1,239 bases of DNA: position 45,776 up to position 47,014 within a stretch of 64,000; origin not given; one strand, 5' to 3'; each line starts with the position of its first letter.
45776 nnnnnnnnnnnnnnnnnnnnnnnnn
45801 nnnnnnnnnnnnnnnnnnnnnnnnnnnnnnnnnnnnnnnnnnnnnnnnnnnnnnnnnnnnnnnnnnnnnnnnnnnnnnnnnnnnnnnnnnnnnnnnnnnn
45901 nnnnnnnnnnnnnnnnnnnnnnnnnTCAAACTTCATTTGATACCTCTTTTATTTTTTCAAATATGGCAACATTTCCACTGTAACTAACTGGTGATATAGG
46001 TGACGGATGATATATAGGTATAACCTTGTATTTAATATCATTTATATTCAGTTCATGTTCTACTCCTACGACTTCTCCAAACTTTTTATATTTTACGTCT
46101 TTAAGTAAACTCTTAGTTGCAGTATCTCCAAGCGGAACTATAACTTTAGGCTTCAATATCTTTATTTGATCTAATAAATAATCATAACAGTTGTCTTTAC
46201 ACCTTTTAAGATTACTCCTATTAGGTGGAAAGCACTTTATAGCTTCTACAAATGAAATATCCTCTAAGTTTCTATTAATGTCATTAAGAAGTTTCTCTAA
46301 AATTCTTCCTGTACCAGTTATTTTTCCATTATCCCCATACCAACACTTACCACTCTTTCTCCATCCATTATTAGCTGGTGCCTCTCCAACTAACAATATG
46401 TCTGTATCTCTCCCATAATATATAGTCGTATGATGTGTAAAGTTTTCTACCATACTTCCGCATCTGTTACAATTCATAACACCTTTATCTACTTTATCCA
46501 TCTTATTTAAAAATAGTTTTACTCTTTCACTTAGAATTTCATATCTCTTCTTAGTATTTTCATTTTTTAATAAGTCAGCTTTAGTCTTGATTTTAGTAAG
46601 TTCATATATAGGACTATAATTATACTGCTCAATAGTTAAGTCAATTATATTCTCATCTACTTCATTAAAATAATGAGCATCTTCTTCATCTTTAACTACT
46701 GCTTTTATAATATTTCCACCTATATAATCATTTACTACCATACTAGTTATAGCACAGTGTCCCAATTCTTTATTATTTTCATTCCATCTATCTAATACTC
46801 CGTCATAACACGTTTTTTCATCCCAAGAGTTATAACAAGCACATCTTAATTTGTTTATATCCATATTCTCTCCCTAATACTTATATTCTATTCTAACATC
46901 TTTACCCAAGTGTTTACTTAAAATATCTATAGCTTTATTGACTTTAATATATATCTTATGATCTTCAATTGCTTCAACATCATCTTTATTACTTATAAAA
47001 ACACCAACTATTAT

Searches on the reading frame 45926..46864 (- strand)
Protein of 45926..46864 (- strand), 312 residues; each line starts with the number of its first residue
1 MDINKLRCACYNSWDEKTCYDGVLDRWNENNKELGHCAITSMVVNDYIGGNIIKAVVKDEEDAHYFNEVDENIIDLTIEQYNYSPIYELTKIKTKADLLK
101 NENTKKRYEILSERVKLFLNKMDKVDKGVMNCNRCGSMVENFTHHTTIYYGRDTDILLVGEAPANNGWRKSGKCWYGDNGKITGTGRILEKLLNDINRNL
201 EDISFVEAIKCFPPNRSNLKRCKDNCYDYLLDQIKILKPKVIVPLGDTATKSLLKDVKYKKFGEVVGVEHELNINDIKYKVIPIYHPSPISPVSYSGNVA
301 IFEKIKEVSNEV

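Call 3: search_protein_families(library=pfam, proteins=[window:45926-46864:-], max_evalue=0.1)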
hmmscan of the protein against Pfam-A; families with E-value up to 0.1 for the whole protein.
window:45926-46864:- (312 aa): 2 families
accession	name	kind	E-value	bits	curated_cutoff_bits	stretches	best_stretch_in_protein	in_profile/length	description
PF24585.1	YunG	-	6.8e-28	97.6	27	1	3-116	2-112/116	YunG protein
PF03167.25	UDG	-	7.3e-18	65.5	24.3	1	150-291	4-122/141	Uracil DNA glycosylase superfamily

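Call 4: search_protein_families(library=padloc, proteins=[window:45926-46864:-], max_evalue=0.1)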
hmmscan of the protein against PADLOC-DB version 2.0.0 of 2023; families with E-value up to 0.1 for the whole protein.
window:45926-46864:- (312 aa): 0 families

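Call 5: search_protein_families(library=ncbifam, proteins=[window:45926-46864:-], max_evalue=0.01)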
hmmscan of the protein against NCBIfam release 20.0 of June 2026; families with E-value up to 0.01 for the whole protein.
window:45926-46864:- (312 aa): 3 families
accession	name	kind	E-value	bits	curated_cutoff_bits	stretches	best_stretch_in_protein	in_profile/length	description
NF040953.1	Arch_udg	equivalog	1.8e-23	83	250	1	122-288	1-163/184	type-4 uracil-DNA glycosylase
TIGR00758.1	UDG_fam4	subfamily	1.1e-19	70.8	125.3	1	132-290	1-150/173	uracil-DNA glycosylase, family 4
TIGR03914.1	UDG_fam_dom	hypoth_equivalog_domain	2.1e-07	30.8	189.95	1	108-288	31-206/231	UdgX family uracil-DNA binding protein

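Call 6: search_protein_families(library=phrogs, proteins=[window:45926-46864:-], max_evalue=0.01)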
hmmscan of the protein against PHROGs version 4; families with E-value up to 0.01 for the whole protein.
window:45926-46864:- (312 aa): 2 families
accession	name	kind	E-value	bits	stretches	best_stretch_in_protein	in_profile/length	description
phrog_17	-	DNA, RNA and nucleotide metabolism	1.3e-07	31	1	138-288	461-614/1445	DNA polymerase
phrog_4335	-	unknown function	0.00013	22.3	1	131-268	253-379/421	-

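Call 7: find_encoding_contigs(protein=window:45926-46864:-, flank=10000, max_places=10)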
Protein window:45926-46864:- (312 aa): 5 contigs read that carry it; 3 places shown.
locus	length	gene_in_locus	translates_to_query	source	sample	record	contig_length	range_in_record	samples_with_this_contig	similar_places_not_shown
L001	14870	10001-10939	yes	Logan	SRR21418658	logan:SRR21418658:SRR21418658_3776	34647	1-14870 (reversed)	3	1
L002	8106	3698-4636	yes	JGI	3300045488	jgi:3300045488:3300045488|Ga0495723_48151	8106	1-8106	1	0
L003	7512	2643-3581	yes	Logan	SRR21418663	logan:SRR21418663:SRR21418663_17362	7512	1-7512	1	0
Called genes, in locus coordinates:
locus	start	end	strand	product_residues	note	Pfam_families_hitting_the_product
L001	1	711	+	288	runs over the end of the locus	PF02811:PHP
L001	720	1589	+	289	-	PF00892:EamA (faint)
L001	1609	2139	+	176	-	PF00293:NUDIX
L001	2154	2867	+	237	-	PF07505:DUF5131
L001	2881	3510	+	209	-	-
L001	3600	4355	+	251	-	PF00376:MerR, PF13411:MerR_1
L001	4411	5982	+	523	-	PF04055:Radical_SAM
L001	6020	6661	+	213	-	PF00753:Lactamase_B, PF13483:Lactamase_B_3, PF23023:Anti-Pycsar_Apyc1 (faint), PF12706:Lactamase_B_2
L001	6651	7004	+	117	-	PF12961:DUF3850 (weak), PF04266:ASCH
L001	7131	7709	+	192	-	PF02498:Bro-N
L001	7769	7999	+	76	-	-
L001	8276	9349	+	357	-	PF01966:HD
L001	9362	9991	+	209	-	PF01966:HD (weak)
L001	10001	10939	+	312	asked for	PF24585:YunG, PF03167:UDG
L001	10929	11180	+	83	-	-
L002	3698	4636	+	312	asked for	PF24585:YunG, PF03167:UDG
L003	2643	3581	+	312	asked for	PF24585:YunG, PF03167:UDG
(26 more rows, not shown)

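Call 8: find_homologous_proteins(query=window:45926-46864:-, max_evalue=0.00001)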
Query window:45926-46864:- (312 aa): 1100 proteins with E <= 0.00001 among 2075 candidates; the best 120 are listed.
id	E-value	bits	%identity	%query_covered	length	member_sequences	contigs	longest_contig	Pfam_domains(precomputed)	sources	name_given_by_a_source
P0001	1.5e-210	716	100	100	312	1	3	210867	PF03167.26,PF24585.2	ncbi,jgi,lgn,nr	ncbi:MAG: hypothetical protein N4A47_01805 [Clostridia bacterium]|jgi:DNA polymerase|nr:hypothetical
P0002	3.6e-109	383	52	98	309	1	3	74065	PF03167.26,PF24585.2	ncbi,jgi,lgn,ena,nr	ncbi:MAG TPA: hypothetical protein DEP72_01530 [Clostridiales bacterium]|nr:hypothetical protein [Cl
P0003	2.7e-106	374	53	98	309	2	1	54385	PF03167.26,PF24585.2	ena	-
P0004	2.4e-104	367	53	98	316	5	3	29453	PF03167.26,PF24585.2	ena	-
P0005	3.2e-104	367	52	98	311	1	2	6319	PF03167.26,PF24585.2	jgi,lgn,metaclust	metaclust:\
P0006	2.9e-103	364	52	98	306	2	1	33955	PF03167.26,PF24585.2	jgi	-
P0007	1.5e-102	362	52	98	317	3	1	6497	PF03167.26,PF24585.2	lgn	-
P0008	1.2e-100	355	53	98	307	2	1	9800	PF03167.26,PF24585.2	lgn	-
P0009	5.5e-100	353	52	98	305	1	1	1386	PF03167.26,PF24585.2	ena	-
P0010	9.0e-99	349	52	99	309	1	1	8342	PF03167.26,PF24585.2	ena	-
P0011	5.0e-98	347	48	99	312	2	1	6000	PF03167.26,PF24585.2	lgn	-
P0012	1.4e-96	342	50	98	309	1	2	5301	PF03167.26,PF24585.2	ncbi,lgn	-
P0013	3.2e-95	337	48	99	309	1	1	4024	PF03167.26,PF24585.2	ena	-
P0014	5.5e-95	337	49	98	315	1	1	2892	PF03167.26,PF24585.2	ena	-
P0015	1.8e-94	335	50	98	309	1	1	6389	PF03167.26,PF24585.2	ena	-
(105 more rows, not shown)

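Call 10: find_related_loci(query=A1, collection=genome_contigs, flank=10000)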
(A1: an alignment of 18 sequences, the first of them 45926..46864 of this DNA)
Query A1 (312 aa) in genome_contigs; peptide patterns used: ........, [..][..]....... (x = any residue, [..] = any of these).
280 stretches matched a pattern; 211 encode a relative of the query (tblastn E <= 1e-3); the best 80 are kept; 80 distinct loci.
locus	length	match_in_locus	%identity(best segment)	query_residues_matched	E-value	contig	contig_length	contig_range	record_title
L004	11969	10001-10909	53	1-306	1e-107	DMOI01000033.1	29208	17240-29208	MAG TPA_asm: Clostridiales bacterium isolate UBA12072 contig_5106, whole genome shotgun sequence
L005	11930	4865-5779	52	1-305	4e-104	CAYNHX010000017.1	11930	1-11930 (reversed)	MAG TPA_asm: uncultured Muribaculaceae bacterium isolate SRP192927_co2_238 genome assembly, contig: NODE_9979_length_119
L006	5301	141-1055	50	1-305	9e-97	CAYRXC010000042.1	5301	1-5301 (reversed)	MAG TPA_asm: uncultured Muribaculaceae bacterium isolate SRP192927_co6_76 genome assembly, contig: NODE_43455_length_530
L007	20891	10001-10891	48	1-307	2e-88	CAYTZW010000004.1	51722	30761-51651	MAG TPA_asm: uncultured Erysipelotrichaceae bacterium isolate SRP225648_co1_53 genome assembly, contig: NODE_1117_length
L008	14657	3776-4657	47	1-305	7e-87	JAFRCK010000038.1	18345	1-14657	MAG: Bacilli bacterium isolate RGIG2368 Goat_Ileum-3__c266101, whole genome shotgun sequence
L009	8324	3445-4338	48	1-308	5e-87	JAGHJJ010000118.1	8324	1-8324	MAG: Bacilli bacterium isolate MAG.7 k127_1814559, whole genome shotgun sequence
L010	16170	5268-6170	47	1-311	2e-86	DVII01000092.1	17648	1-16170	MAG TPA_asm: Candidatus Coprovivens excrementavium isolate 3297 CHK115__C122940_L17648_ERR2241863, whole genome shotgun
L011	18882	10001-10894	48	1-308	5e-87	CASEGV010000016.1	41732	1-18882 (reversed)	uncultured Mycoplasmatota bacterium isolate A2_L3_372372_idba_bin.42 genome assembly, contig: A2_L3_372372_idba_bin.42.f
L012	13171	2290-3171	48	2-308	2e-86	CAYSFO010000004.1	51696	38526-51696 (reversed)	MAG TPA_asm: uncultured Muribaculaceae bacterium isolate SRP199465_co1_282 genome assembly, contig: NODE_1298_length_516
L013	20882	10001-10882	48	1-306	2e-86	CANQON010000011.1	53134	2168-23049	MAG: uncultured Bacilli bacterium isolate Lapin-032__bin82 genome assembly, contig: Lapin-032__NODE_1064_length_53134_co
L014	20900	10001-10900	46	1-310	5e-86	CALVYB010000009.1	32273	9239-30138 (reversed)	MAG: uncultured Bacilli bacterium isolate BRZ_LS__bin9 genome assembly, contig: BRZ_LS__NODE_841_length_32273_cov_13.368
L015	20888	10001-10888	47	1-306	8e-86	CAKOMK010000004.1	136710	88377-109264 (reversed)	MAG: uncultured Bacilli bacterium isolate REFINED_METABAT215_TOP10_CONTIGS_1500_ASSEMBLY_K77_MERGED__Hadza_MoBio_hadza-E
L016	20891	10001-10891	47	1-307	2e-85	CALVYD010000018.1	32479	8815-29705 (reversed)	MAG: uncultured Bacilli bacterium isolate BRZ_GP__bin21 genome assembly, contig: BRZ_GP__NODE_1542_length_32479_cov_63.7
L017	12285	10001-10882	48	1-305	2e-85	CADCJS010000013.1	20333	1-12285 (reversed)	MAG: uncultured Erysipelotrichaceae bacterium isolate RUG14709 genome assembly, contig: RUG14709_asm_13, whole genome sh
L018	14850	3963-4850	47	1-306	2e-85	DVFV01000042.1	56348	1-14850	MAG TPA_asm: Candidatus Coprosoma intestinipullorum isolate CHK147-3167 CHK147__C28505_L56348_ERR2241925, whole genome s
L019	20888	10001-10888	46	1-306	4e-85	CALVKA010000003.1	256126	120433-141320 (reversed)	MAG: uncultured Bacilli bacterium isolate BRZ_NS__bin73 genome assembly, contig: BRZ_NS__NODE_51_length_256126_cov_10.60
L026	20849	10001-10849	46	14-306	7e-83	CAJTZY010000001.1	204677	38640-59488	MAG TPA_asm: uncultured Bacilli bacterium isolate MGBC122614 genome assembly, contig: MGBC122614.1, whole genome shotgun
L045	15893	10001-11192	44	1-308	5e-81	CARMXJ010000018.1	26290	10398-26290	MAG TPA_asm: uncultured Bacilli bacterium isolate MGBC128534 genome assembly, contig: MGBC128534.18, whole genome shotgu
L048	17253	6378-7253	46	2-306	8e-81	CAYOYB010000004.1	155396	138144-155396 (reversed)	MAG TPA_asm: uncultured Muribaculaceae bacterium isolate SRP199465_co1_408 genome assembly, contig: NODE_85_length_15539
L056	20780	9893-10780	42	1-306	2e-80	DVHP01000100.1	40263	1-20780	MAG TPA_asm: Candidatus Ventrenecus avicola isolate ChiW22-487 ChiW22__C119628_L40263_SRR5556882, whole genome shotgun s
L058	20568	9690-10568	45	2-308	2e-80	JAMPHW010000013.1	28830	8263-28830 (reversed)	MAG: Ruminococcus sp. isolate NALB_7961_7 Scaffold_#13__SCF_013___28830_bp, whole genome shotgun sequence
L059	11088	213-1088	45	2-306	3e-80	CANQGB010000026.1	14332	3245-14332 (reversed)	MAG: uncultured Bacilli bacterium isolate Lapin-005__bin86 genome assembly, contig: Lapin-005__NODE_5755_length_14332_co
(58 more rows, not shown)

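Call 23: search_solved_structures(query=A1, max_evalue=0.01, show_alignments=3)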
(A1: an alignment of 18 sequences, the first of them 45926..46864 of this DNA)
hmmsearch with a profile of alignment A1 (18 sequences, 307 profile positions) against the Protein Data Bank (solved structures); distinct sequences matched with E-value up to 0.01: 21.
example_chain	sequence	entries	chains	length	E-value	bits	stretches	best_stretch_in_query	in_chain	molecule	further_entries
4zbx_A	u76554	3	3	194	2.9e-20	76.1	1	118-286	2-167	Uracil-DNA glycosylase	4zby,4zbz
1vk2_A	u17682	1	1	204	1.9e-13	53.7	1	119-286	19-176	Uracil-DNA glycosylase TM0511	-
1l9g_A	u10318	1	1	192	2.4e-13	53.4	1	120-286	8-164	Conserved hypothetical protein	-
1ui0_A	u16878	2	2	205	5e-12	49.1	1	120-285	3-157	Uracil-DNA Glycosylase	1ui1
8iir_A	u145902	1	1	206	0.0017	21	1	149-269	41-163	Type-4 uracil-DNA glycosylase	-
8iii_A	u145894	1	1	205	0.0024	20.6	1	181-270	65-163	Type-4 uracil-DNA glycosylase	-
8iih_A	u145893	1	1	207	0.0024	20.5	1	181-270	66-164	Type-4 uracil-DNA glycosylase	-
8iin_A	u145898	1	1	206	0.0067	19.1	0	181-267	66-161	Type-4 uracil-DNA glycosylase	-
8iim_A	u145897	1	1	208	0.0069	19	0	181-267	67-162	Type-4 uracil-DNA glycosylase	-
8iip_A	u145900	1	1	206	0.0081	18.8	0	181-267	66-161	Type-4 uracil-DNA glycosylase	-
8iio_A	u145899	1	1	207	0.0082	18.8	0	181-267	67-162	Type-4 uracil-DNA glycosylase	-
8iit_A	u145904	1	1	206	0.0087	18.7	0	181-270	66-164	Type-4 uracil-DNA glycosylase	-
6ioc_A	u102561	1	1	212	0.0088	18.7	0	181-269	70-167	Phage SPO1 DNA polymerase-related protein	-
8iie_A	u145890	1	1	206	0.009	18.6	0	181-267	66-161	Type-4 uracil-DNA glycosylase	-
8iig_A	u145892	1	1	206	0.0093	18.6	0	181-267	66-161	Type-4 uracil-DNA glycosylase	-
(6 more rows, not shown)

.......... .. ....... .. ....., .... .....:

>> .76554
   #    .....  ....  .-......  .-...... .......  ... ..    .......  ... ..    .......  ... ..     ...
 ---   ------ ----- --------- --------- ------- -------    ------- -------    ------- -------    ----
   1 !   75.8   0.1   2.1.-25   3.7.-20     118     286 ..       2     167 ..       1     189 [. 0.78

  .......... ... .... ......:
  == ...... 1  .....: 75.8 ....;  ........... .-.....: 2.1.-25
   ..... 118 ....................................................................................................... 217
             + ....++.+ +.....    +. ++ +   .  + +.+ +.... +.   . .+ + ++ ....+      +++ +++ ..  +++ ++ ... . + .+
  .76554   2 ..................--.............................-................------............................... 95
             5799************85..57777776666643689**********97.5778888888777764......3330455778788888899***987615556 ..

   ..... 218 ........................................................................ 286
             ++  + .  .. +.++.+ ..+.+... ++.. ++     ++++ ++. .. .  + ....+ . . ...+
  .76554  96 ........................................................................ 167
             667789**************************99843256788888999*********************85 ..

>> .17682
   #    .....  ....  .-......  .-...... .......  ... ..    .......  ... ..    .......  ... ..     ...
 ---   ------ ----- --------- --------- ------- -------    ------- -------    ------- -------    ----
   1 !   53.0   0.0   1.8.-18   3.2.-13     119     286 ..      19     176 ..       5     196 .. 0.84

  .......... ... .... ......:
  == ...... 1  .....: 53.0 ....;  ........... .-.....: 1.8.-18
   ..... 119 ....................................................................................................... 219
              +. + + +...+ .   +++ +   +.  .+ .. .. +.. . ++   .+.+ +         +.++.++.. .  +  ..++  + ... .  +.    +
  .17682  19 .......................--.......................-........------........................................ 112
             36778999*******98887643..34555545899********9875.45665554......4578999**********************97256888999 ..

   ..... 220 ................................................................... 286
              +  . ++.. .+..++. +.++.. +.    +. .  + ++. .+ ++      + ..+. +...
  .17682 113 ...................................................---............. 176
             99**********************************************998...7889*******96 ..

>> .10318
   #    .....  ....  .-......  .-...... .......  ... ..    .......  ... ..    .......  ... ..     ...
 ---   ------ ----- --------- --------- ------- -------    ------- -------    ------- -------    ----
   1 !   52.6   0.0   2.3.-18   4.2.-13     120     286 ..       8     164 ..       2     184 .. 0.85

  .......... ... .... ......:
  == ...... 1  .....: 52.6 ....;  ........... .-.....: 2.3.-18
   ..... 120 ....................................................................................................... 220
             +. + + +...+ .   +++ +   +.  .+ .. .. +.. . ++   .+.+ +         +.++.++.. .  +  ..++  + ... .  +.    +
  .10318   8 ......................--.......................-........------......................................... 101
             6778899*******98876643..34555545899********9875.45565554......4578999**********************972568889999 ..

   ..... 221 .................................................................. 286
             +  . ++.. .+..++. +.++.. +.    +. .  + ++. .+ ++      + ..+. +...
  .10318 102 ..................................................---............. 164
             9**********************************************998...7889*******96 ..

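Call 60: predict_structure(alignment_id=A3)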
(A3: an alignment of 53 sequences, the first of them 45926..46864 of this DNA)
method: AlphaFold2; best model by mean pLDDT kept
length: 312 residues; sequences in the alignment: 53
mean_pLDDT: 92.4   pTM: 0.90
mean pLDDT of the five models: 92.4, 92.2, 91.6, 89.7, 89.5
residues with pLDDT >= 90: 240; 70-90: 65; 50-70: 6; < 50: 1
segments of 3 or more residues with pLDDT < 50: none
pLDDT, mean of each block of 10 residues (from residue 1): 94 97 93 96 98 95 94 95 92 98 98 98 94 88 83 92 74 84 91 93 93 86 94 96 95 94 96 95 90 87 93 60
secondary structure, 60 per line:
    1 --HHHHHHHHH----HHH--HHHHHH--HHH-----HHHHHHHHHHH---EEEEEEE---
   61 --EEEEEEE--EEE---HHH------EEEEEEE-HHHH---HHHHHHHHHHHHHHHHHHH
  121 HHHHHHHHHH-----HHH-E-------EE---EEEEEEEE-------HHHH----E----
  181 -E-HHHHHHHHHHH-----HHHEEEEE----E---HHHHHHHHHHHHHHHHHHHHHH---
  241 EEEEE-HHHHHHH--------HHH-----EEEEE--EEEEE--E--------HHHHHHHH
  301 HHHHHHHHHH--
elements in order: H3-11 H21-26 H37-47 E51-57 E63-69 E72-74 E87-93 H95-98 H102-130 E153-160 H168-171 H184-194 E203-207 H216-237 E241-245 H247-253 E270-274 E277-281 H293-310

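Call 90: find_encoding_contigs(protein=P0003, flank=6000, max_places=2)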
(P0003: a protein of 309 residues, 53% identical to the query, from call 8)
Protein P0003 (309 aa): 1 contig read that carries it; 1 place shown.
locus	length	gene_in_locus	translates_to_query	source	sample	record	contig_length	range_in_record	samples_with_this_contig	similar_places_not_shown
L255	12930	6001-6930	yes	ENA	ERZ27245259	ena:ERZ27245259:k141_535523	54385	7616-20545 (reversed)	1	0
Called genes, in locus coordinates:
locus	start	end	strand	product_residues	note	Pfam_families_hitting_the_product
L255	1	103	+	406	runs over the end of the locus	-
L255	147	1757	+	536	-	-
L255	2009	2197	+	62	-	-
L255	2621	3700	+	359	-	PF13784:Fic_N, PF02661:Fic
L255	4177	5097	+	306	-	-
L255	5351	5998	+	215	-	PF00753:Lactamase_B, PF13483:Lactamase_B_3, PF23023:Anti-Pycsar_Apyc1 (faint), PF12706:Lactamase_B_2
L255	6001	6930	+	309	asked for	PF24585:YunG, PF03167:UDG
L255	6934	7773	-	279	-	-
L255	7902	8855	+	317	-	PF08443:RimK (faint)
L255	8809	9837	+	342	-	PF01636:APH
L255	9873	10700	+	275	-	PF06831:H2TH (weak)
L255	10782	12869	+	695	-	PF03412:Peptidase_C39, PF13529:Peptidase_C39_2 (faint), PF00664:ABC_membrane, PF00005:ABC_tran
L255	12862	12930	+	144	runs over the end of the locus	-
